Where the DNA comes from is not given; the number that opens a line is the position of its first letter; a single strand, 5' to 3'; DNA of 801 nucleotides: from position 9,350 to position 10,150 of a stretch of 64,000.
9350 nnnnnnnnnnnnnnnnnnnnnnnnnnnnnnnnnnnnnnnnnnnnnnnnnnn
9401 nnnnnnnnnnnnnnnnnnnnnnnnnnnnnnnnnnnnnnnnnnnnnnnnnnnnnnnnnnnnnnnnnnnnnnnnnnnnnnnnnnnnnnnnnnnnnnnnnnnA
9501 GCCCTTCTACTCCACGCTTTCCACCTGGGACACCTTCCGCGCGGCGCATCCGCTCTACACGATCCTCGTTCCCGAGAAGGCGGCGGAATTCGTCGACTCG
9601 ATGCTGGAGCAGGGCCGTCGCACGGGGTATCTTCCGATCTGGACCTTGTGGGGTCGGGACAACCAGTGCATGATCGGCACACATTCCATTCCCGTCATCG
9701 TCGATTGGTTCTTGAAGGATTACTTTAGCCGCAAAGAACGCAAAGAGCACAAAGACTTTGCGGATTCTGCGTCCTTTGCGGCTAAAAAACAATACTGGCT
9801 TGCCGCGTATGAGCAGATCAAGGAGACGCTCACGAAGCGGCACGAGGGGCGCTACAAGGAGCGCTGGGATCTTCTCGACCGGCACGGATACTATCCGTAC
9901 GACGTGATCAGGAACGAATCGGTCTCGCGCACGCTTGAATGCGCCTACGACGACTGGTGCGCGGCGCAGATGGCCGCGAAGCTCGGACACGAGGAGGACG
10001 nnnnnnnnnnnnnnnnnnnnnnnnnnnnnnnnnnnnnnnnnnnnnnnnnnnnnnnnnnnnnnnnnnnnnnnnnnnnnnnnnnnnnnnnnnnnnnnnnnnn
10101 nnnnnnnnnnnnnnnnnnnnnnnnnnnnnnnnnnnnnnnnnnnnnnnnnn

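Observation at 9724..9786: In-frame 63-nt palindromic element inside the GH92 mannosidase gene (RPE-like behaviour)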

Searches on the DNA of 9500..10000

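Call 36: search_rna_families(source=window, start=9500, end=10000, threshold=evalue, max_evalue=10)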
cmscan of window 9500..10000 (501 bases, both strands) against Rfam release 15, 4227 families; matches with E-value up to 10: 4.
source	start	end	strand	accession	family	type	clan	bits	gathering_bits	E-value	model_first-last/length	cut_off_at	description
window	9721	9789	-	RF03560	mir-3926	Gene; miRNA;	-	26.2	82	0.014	1-63/63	no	mir-3926 microRNA precursor family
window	9721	9789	+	RF03560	mir-3926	Gene; miRNA;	-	19.7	82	0.57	1-63/63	no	mir-3926 microRNA precursor family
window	9720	9788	-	RF04127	MIR8007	Gene; miRNA;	-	17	195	0.84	1-226/226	no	MIR8007 microRNA precursor family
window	9716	9797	+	RF00815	mir-244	Gene; miRNA;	-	14.4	62.5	6.7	1-94/94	no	mir-244 microRNA precursor family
